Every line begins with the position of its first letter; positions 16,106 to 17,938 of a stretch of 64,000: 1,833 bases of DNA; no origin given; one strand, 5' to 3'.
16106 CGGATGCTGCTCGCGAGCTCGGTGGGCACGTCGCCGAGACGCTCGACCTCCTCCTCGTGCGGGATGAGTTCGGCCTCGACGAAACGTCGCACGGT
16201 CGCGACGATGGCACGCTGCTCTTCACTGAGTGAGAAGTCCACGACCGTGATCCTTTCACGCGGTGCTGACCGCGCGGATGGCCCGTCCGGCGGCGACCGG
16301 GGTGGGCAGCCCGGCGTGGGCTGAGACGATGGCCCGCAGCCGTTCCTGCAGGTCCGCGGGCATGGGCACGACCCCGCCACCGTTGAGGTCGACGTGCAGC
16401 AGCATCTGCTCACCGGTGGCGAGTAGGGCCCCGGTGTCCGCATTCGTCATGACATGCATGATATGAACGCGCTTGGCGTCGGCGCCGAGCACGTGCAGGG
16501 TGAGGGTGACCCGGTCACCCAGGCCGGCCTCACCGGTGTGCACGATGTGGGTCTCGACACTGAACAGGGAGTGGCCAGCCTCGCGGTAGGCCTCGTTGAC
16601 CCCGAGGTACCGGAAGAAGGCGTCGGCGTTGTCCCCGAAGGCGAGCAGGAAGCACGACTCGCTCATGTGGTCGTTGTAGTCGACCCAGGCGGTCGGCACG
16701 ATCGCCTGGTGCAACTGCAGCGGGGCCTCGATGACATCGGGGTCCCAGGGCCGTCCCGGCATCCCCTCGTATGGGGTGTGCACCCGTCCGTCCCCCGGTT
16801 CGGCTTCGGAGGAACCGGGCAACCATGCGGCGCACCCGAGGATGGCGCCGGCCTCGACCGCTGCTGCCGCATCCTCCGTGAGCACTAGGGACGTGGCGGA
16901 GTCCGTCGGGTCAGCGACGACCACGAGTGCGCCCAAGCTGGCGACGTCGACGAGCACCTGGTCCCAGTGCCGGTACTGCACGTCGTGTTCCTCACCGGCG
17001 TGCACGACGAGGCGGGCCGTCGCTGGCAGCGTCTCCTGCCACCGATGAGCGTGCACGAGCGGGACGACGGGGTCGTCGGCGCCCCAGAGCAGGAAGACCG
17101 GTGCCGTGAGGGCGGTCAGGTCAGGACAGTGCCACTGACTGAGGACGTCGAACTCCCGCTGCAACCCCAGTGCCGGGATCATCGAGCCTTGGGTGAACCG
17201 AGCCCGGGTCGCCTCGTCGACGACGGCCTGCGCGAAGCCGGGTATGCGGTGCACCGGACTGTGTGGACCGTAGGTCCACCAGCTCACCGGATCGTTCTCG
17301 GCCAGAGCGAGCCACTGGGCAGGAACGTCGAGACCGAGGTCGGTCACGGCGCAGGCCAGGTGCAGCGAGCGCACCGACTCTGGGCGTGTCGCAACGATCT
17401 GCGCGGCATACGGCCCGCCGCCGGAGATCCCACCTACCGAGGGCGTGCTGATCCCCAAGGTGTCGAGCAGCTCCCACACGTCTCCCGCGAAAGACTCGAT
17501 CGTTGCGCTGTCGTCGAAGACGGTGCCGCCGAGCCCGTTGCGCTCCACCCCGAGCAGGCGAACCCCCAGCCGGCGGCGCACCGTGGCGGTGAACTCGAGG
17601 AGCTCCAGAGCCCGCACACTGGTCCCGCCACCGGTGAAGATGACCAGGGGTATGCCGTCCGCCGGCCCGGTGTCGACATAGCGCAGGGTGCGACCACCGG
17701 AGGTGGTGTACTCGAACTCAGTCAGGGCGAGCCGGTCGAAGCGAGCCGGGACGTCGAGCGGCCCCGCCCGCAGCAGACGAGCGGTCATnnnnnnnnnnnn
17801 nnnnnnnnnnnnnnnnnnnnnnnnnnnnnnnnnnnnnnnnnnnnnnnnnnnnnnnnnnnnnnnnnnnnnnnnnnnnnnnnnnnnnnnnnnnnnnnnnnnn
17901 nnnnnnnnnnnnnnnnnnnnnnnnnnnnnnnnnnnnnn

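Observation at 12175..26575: Ten-gene operon combining a 'thioesterase-interrupted beta-oxidation' with a carnitine-dehydrogenase/BKACE pair, fed by a peptide/opine-type ABC importer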

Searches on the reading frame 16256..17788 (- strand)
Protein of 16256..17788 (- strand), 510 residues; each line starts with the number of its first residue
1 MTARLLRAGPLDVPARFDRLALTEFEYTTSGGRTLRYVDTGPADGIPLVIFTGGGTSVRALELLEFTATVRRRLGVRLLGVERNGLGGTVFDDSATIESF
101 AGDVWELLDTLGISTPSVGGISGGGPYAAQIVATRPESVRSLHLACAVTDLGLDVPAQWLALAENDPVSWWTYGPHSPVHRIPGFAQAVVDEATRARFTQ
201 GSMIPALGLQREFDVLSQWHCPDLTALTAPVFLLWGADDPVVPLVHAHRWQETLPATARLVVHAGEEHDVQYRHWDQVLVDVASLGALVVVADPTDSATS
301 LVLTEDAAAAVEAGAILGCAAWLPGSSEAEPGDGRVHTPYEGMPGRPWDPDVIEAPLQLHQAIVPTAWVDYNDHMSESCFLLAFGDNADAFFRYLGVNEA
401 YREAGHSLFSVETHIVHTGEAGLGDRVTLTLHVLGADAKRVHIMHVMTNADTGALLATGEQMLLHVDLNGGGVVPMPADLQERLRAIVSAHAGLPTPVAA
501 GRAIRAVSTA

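Call 4: search_protein_families(library=pfam, proteins=[window:16256-17788:-])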
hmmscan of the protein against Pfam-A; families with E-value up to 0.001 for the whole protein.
window:16256-17788:- (510 aa): 3 families
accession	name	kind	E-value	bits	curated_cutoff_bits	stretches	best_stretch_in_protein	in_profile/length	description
PF13279.12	4HBT_2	-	1.4e-25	90.5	25.5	1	364-484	1-122/122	Thioesterase-like superfamily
PF00561.26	Abhydrolase_1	-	4e-11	43.5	25.8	1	96-272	51-242/245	alpha/beta hydrolase fold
PF12146.15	Hydrolase_4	-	0.00025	20.9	27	1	118-270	80-234/239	Serine aminopeptidase, S33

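Call 5: search_protein_families(library=ncbifam, proteins=[window:16256-17788:-])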
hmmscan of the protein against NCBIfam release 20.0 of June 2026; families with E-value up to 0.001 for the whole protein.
window:16256-17788:- (510 aa): 12 families
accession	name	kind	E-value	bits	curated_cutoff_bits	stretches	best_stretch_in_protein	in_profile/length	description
NF005716.0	PRK07531.1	equivalog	2.2e-46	158.6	592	1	353-506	341-493/495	carnitine 3-dehydrogenase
NF051488.1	bifunc_PcaDC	exception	7.9e-14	51.6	390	1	39-268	6-232/375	bifunctional 3-oxoadipate enol-lactonase/4-carboxymuconolactone decarboxylase PcaDC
NF011457.0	PRK14875.1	equivalog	2.7e-11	43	307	1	29-155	116-238/372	acetoin dehydrogenase dihydrolipoyllysine-residue acetyltransferase subunit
TIGR02427.1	protocat_pcaD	equivalog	8.5e-11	41.7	255.85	1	75-152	39-117/251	3-oxoadipate enol-lactonase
NF050089.1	i_nPHAscl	equivalog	2.7e-09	36.5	300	1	79-153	48-123/288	intracellular short-chain-length polyhydroxyalkanoate depolymerase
NF052610.1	macro_16_ester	equivalog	7.2e-08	32.1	420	1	224-282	219-276/281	alpha/beta fold macrolide esterase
TIGR03056.1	bchO_mg_che_rel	equivalog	6.6e-07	28.6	172.55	1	31-271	14-262/278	alpha/beta fold hydrolase BchO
NF053683.1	esterase_mleBRB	exception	1e-06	28.6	585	0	227-279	218-269/280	BRB family alpha/beta fold macrolide esterase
NF053693.1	esterase_mleCBF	exception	5.7e-06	25.9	564.5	1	225-284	218-276/279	CBF family alpha/beta fold macrolide esterase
NF033124.1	estX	equivalog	7e-06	25.4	600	0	224-280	218-273/280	macrolide esterase EstX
NF045632.1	hydroxlase_HsaD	equivalog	2.8e-05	23.2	400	0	30-144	19-134/290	4,5:9,10-diseco-3-hydroxy-5,9,17-trioxoandrosta-1(10),2-diene-4-oate hydrolase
TIGR03611.1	RutD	equivalog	5.9e-05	22.6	238.5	0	89-144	55-110/258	pyrimidine utilization protein D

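Call 14: find_related_loci(query=window:16256-17788:-, collection=genome_contigs, flank=10000)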
Query window:16256-17788:- (510 aa) in genome_contigs; peptide patterns used: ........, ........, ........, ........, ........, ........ (x = any residue, [..] = any of these).
395 stretches matched a pattern; 359 encode a relative of the query (tblastn E <= 1e-3); the best 80 are kept; 80 distinct loci.
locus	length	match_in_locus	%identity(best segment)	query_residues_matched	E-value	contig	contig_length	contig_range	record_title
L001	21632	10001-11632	39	8-504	4e-108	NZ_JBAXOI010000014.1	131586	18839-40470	MAG: Novosphingobium sp. isolate ELA501 MAG501_14, whole genome shotgun sequence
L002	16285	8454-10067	39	14-504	5e-103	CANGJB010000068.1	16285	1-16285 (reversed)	MAG: Sphingomonadaceae bacterium isolate Jr-28jun17-241 genome assembly, contig: Jr-28jun17-C5091, whole genome shotgun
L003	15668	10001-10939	49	17-330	8e-83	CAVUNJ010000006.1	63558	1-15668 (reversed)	MAG: uncultured Actinomycetota bacterium isolate MFD04212.bin.1.161 genome assembly, contig: contig_36280, whole genome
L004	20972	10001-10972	48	17-335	7e-82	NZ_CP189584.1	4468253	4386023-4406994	Pseudarthrobacter sp. P1 chromosome, complete genome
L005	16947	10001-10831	51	17-292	2e-80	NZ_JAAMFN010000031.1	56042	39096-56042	Arthrobacter sp. SDTb3-6 31, whole genome shotgun sequence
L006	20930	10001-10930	48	17-322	1e-80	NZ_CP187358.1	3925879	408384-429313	Pseudarthrobacter sp. J47 chromosome, complete genome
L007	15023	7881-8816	48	17-330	5e-79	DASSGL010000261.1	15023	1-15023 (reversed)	MAG TPA_asm: Gaiellaceae bacterium isolate SMAG_U1032 k141_1205900, whole genome shotgun sequence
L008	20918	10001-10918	47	17-322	1e-78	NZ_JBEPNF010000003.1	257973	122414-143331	Arthrobacter sp. UYEF21 Ga0493857_03, whole genome shotgun sequence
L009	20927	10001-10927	48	13-322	3e-78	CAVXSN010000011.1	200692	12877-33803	MAG: Ilumatobacteraceae bacterium isolate MFD04850.bin.2.162 genome assembly, contig: contig_135113, whole genome shotgu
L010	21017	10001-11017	46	17-344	2e-78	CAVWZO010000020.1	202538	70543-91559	MAG: uncultured Actinomycetota bacterium isolate MFD04212.bin.1.86 genome assembly, contig: contig_706, whole genome sho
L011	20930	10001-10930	44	17-322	8e-78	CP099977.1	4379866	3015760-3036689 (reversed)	Pseudarthrobacter sp. Fe7 chromosome, complete genome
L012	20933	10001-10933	45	17-322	5e-78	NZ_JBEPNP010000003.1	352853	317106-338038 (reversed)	Arthrobacter sp. UYEF20 Ga0493856_03, whole genome shotgun sequence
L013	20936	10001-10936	46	15-322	2e-77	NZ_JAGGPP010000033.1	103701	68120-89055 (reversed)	Arthrobacter sp. ISL-72 ISL72_34, whole genome shotgun sequence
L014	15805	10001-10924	46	17-325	1e-77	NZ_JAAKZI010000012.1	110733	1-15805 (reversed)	Arthrobacter silviterrae strain DSM 27180 12, whole genome shotgun sequence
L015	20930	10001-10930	44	17-322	9e-77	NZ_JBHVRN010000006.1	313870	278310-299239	Paenarthrobacter sp. NPDC058040 NPDC058040_T35_A11.ctg-0006, whole genome shotgun sequence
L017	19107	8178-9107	45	17-322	3e-76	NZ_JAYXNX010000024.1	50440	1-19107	Pseudarthrobacter phenanthrenivorans strain H3 Scaffold24, whole genome shotgun sequence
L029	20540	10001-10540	67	329-508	8e-72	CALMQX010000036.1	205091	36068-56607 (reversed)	MAG TPA_asm: uncultured Tetrasphaera sp. isolate SRR5166508_bin.26_CONCOCT_v1.1_MAG genome assembly, contig: ERZ795067.8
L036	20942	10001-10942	40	17-322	7e-60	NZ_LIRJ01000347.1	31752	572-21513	Streptomyces silaceus strain NRRL B-24166 B24166_contig_347, whole genome shotgun sequence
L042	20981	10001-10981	37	8-322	6e-59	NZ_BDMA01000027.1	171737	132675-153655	Metapseudomonas resinovorans strain MO-1, whole genome shotgun sequence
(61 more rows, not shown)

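Call 26: find_encoding_contigs(protein=window:16256-17788:-, flank=10000, max_places=4)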
Protein window:16256-17788:- (510 aa): 3 contigs read that carry it; 3 places shown.
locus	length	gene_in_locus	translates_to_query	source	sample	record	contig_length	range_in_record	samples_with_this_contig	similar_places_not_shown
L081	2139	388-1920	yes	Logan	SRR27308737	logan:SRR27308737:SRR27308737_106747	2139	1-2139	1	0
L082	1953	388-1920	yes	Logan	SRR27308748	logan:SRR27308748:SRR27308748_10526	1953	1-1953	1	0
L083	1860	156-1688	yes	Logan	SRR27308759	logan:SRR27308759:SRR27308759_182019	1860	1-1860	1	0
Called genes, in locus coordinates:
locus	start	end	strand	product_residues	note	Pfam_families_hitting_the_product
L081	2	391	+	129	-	?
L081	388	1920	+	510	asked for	PF00561:Abhydrolase_1, PF13279:4HBT_2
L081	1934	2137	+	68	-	?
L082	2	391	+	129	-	?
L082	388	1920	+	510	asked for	PF00561:Abhydrolase_1, PF13279:4HBT_2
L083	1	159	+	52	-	?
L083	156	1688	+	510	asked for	PF00561:Abhydrolase_1, PF13279:4HBT_2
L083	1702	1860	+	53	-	?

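Call 41: search_protein_families(library=pfam, proteins=[L001:8544-9950:+, L001:4942-6012:+, L001:15664-17058:-, L036:7855-9663:+, L036:10982-12637:-, L036:5475-6947:+, L005:4195-5013:+, L005:9080-9940:+, L017:6980-7843:-, L005:8342-9079:+], max_evalue=0.00001)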
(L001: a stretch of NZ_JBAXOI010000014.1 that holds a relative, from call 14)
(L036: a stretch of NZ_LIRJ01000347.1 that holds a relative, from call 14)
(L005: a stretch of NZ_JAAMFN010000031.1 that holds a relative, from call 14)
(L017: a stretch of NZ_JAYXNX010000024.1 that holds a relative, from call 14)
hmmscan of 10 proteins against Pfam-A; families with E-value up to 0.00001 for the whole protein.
L001:8544-9950:+ (468 aa): 1 family
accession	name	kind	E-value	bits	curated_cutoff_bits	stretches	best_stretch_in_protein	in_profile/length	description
PF02133.21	Transp_cyt_pur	-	2.7e-47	162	23.5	1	12-431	2-440/440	Permease for cytosine/purines, uracil, thiamine, allantoin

L001:4942-6012:+ (356 aa): 1 family
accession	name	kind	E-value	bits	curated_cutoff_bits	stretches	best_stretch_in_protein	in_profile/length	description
PF01636.29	APH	-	7.4e-52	176.9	23.2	1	44-295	2-230/239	Phosphotransferase enzyme family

L001:15664-17058:- (464 aa): 1 family
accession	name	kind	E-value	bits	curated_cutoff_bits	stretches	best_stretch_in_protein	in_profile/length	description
PF07690.21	MFS_1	-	8.8e-51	173.3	33.4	1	73-416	1-346/347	Major Facilitator Superfamily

L036:7855-9663:+ (602 aa): 1 family
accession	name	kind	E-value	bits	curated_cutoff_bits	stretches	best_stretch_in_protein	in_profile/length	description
PF01642.28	MM_CoA_mutase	-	4.6e-207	689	22.1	1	65-594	2-512/512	Methylmalonyl-CoA mutase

L036:10982-12637:- (551 aa): 3 families
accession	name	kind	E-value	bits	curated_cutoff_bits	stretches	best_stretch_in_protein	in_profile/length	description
PF02518.31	HATPase_c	-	1.9e-26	93.1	26.4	1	447-550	2-109/111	Histidine kinase-, DNA gyrase B-, and HSP90-like ATPase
PF00512.31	HisKA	-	9.9e-14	51.6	26.9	1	335-399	1-63/66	His Kinase A (phospho-acceptor) domain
PF00672.30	HAMP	-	1.7e-10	41.5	25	1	273-331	1-53/53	HAMP domain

L036:5475-6947:+ (490 aa): 2 families
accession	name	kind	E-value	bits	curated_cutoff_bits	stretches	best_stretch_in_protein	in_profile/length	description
PF07690.21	MFS_1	-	4.6e-22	78.8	33.4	2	87-332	2-249/347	Major Facilitator Superfamily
PF05977.19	MFS_3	-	4.8e-06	25.7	27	1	79-460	8-386/524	Transmembrane secretion effector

L005:4195-5013:+ (272 aa): 3 families
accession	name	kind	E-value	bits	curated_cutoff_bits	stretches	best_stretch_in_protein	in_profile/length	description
PF13561.12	adh_short_C2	-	2.3e-50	171.8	27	1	29-259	6-236/236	Enoyl-(Acyl carrier protein) reductase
PF00106.31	adh_short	-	2.6e-37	128.6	26.6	1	20-210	1-191/195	short chain dehydrogenase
PF08659.16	KR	-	5.1e-13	49.8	22.6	1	21-198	2-175/180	KR domain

L005:9080-9940:+ (286 aa): 2 families
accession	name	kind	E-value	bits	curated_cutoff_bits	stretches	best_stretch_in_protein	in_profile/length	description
PF02737.24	3HCDH_N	-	6.9e-53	179.7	22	1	7-184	2-177/180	3-hydroxyacyl-CoA dehydrogenase, NAD binding domain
PF00725.27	3HCDH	-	5.3e-32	110.6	22.1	1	189-285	1-97/97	3-hydroxyacyl-CoA dehydrogenase, C-terminal domain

L017:6980-7843:- (287 aa): 3 families
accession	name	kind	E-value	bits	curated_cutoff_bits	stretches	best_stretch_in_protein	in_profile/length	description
PF13977.11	TetR_C_6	-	7.8e-20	71.6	27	1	173-283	1-113/115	BetI-type transcriptional repressor, C-terminal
PF00440.29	TetR_N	-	5e-13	49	24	1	105-151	1-47/47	Bacterial regulatory proteins, tetR family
PF13560.12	HTH_31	-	6.1e-10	39.7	27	1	10-65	1-57/64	Helix-turn-helix domain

L005:8342-9079:+ (245 aa): 2 families
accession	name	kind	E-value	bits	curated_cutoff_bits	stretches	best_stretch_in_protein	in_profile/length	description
PF00378.25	ECH_1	-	5e-54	183.7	27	1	16-232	4-221/251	Enoyl-CoA hydratase/isomerase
PF16113.10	ECH_2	-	1.5e-25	90.8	27.2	1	20-209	3-192/335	Enoyl-CoA hydratase/isomerase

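Call 52: search_protein_families(library=ncbifam, proteins=[L029:8966-10552:+, L017:5106-6077:-], max_evalue=1e-20)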
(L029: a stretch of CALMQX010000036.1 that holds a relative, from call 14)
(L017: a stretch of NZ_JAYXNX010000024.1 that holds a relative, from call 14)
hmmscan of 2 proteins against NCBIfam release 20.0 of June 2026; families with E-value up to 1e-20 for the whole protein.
L029:8966-10552:+ (528 aa): 12 families
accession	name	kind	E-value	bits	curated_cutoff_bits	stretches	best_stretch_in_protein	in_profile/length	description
NF005716.0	PRK07531.1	equivalog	9.7e-192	638.1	592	1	25-522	3-492/495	carnitine 3-dehydrogenase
NF005471.0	PRK07066.1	equivalog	1.6e-111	372.4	414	1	29-330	10-311/321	L-carnitine dehydrogenase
NF004783.0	PRK06129.1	equivalog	1.1e-64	218.8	347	1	27-324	3-304/315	3-hydroxyacyl-CoA dehydrogenase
NF042925.1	FHMPC_DH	equivalog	9.7e-49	166.3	500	1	28-261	2-237/304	5-formyl-3-hydroxy-2-methylpyridine 4-carboxylate 5-dehydrogenase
NF006125.0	PRK08269.1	equivalog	1.5e-39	136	427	1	25-261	4-253/334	3-hydroxybutyryl-CoA dehydrogenase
NF006722.0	PRK09260.1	equivalog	5.1e-35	121.1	429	1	27-242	3-222/289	3-hydroxyacyl-CoA dehydrogenase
NF006124.0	PRK08268.1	subfamily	1.1e-31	110.4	508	1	26-246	7-230/507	3-hydroxyacyl-CoA dehydrogenase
NF006143.0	PRK08293.1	equivalog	4.4e-28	98.4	312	1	27-243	5-227/291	3-hydroxyacyl-CoA dehydrogenase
NF004474.0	PRK05808.1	subfamily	2e-27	96.2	408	1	27-242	4-222/283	3-hydroxybutyryl-CoA dehydrogenase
TIGR02279.1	PaaC-3OHAcCoADH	equivalog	5.4e-25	88.2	669.4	1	27-248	6-230/503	3-hydroxyacyl-CoA dehydrogenase PaaH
NF008727.0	PRK11730.1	equivalog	1.4e-22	79.8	870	1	22-238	309-527/717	fatty acid oxidation complex subunit alpha FadB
NF005875.0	PRK07819.1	subfamily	2.8e-21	76.2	319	1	27-243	6-227/287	3-hydroxybutyryl-CoA dehydrogenase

L017:5106-6077:- (323 aa): 12 families
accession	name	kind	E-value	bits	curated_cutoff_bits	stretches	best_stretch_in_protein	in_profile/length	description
NF005471.0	PRK07066.1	equivalog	1.5e-103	346.2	414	1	11-321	4-314/321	L-carnitine dehydrogenase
NF005716.0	PRK07531.1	equivalog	1.9e-88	297.4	592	1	14-320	4-311/495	carnitine 3-dehydrogenase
NF004783.0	PRK06129.1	equivalog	3e-69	233.8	347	1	15-316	3-308/315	3-hydroxyacyl-CoA dehydrogenase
NF042925.1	FHMPC_DH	equivalog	7.3e-52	176.5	500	1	16-248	2-235/304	5-formyl-3-hydroxy-2-methylpyridine 4-carboxylate 5-dehydrogenase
NF006125.0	PRK08269.1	equivalog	1.4e-35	122.9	427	1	14-244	5-246/334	3-hydroxybutyryl-CoA dehydrogenase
NF006124.0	PRK08268.1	subfamily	2.1e-35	122.7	508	1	13-234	6-229/507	3-hydroxyacyl-CoA dehydrogenase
NF006722.0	PRK09260.1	equivalog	9.1e-35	120.3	429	1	14-241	2-229/289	3-hydroxyacyl-CoA dehydrogenase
TIGR02279.1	PaaC-3OHAcCoADH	equivalog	4.9e-30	104.8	669.4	1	15-234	6-227/503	3-hydroxyacyl-CoA dehydrogenase PaaH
NF004474.0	PRK05808.1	subfamily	4.1e-29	101.7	408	1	13-240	2-228/283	3-hydroxybutyryl-CoA dehydrogenase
NF006143.0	PRK08293.1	equivalog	4.5e-23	82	312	1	13-226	3-221/291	3-hydroxyacyl-CoA dehydrogenase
NF004699.0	PRK06035.1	equivalog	7e-23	81.2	500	1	13-225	2-219/294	3-hydroxyacyl-CoA dehydrogenase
NF005875.0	PRK07819.1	subfamily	2.1e-22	79.9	319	1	13-242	4-234/287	3-hydroxybutyryl-CoA dehydrogenase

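Call 74: search_protein_families(library=pfam, proteins=[L042:3857-6634:+, L042:7125-8594:-, L042:11030-12421:-, L042:13253-14767:+, L042:14910-15830:+], max_evalue=0.00001)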
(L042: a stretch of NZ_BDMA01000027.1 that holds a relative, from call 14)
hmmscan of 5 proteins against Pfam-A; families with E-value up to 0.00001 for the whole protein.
L042:3857-6634:+ (925 aa): 5 families
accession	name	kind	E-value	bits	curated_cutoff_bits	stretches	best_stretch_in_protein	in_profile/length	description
PF07695.17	7TMR-DISM_7TM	-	3.2e-39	135.4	29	1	192-392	4-205/205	7TM diverse intracellular signalling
PF07696.17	7TMR-DISMED2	-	1.7e-37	128.9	22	1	45-177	2-135/136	7TMR-DISM extracellular 2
PF02518.31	HATPase_c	-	2e-28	99.5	26.4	1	528-643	1-110/111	Histidine kinase-, DNA gyrase B-, and HSP90-like ATPase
PF00072.30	Response_reg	-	3.7e-24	85.5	30.2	1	798-914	1-110/111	Response regulator receiver domain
PF00512.31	HisKA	-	1.3e-21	76.9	26.9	1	416-481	1-66/66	His Kinase A (phospho-acceptor) domain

L042:7125-8594:- (489 aa): 3 families
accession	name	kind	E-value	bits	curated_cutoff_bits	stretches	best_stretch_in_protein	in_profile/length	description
PF13435.11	Cytochrome_C554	-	3.1e-08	34.9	20.8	1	89-175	1-83/84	Cytochrome c554 and c-prime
PF14522.11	Cytochrome_C7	-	2.4e-07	30.9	24.8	0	162-264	7-66/67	Cytochrome c7 and related cytochrome c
PF22113.1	Mtrc-MtrF_II-IV_dom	-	1.2e-06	28.6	30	0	83-181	77-169/176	Outer membrane cytochrome MtrC/MtrF-like, domains II/IV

L042:11030-12421:- (463 aa): 2 families
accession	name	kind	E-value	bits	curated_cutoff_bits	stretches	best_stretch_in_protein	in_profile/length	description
PF13091.12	PLDc_2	-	8.9e-44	149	27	2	303-429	1-130/132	PLD-like domain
PF00614.28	PLDc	-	6.8e-11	42.1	21.9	1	194-218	4-28/28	Phospholipase D Active site motif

L042:13253-14767:+ (504 aa): 0 families

L042:14910-15830:+ (306 aa): 0 families
